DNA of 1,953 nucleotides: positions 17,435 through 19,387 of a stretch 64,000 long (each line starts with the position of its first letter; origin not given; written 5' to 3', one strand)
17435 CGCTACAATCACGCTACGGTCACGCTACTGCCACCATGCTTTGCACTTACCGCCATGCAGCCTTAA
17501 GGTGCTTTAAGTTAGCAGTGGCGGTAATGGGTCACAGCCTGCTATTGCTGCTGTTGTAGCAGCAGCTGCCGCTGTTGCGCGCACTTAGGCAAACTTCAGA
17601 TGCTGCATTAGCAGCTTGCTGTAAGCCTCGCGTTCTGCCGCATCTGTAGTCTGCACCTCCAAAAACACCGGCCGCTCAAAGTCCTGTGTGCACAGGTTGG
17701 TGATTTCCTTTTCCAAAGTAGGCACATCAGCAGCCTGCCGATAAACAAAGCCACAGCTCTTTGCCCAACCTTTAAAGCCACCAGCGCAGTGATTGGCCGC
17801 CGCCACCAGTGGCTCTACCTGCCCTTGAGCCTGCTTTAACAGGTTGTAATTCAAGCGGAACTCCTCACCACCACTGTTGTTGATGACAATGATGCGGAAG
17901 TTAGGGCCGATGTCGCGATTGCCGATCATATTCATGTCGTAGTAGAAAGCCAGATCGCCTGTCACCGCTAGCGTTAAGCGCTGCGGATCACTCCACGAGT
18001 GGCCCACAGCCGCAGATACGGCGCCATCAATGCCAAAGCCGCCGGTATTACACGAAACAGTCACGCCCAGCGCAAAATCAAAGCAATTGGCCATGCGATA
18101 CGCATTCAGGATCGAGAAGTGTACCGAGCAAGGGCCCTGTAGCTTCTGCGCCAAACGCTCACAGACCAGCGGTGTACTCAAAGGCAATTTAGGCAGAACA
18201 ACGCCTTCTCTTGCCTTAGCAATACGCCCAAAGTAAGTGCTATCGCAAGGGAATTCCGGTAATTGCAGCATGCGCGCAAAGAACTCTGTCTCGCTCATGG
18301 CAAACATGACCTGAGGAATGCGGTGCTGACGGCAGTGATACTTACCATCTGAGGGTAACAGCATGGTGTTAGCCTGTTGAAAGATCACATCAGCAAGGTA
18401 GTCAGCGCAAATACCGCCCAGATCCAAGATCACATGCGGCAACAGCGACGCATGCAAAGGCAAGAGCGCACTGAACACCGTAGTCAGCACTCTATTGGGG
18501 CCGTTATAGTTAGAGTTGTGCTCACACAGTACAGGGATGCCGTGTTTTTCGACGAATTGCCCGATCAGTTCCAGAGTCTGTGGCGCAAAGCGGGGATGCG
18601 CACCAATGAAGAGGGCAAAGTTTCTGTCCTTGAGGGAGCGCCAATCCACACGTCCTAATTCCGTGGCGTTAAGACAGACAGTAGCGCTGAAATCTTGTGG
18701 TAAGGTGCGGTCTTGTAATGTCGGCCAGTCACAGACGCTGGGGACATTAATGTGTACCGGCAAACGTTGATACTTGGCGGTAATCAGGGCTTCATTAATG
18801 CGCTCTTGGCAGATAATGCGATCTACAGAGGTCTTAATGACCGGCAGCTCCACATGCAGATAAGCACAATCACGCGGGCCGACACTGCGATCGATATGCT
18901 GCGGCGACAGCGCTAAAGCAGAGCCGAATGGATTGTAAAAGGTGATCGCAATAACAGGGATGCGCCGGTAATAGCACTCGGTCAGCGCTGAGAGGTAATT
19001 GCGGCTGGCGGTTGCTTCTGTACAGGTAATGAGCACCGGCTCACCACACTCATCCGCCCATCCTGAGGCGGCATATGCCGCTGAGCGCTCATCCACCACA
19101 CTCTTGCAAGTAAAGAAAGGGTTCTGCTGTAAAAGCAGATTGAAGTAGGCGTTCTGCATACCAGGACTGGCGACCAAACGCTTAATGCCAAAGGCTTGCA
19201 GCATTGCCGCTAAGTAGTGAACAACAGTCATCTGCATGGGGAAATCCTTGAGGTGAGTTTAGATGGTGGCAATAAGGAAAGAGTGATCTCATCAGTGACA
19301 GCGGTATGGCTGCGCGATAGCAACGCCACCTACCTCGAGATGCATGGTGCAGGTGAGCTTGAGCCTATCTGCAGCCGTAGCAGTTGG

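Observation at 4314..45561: Unclassified ~150-bp MITE-like palindromic element family colonising spacers, including spacers inside conserved operons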

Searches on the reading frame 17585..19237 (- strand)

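Call 6: search_protein_families(library=pfam, proteins=[window:17585-19237:-])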
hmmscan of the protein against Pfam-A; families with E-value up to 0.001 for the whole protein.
window:17585-19237:- (550 aa): 1 family
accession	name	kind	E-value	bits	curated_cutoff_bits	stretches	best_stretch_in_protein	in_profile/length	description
PF02776.23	TPP_enzyme_N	-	2.2e-16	60.1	26.8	1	3-111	1-109/119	Thiamine pyrophosphate enzyme, N-terminal TPP binding domain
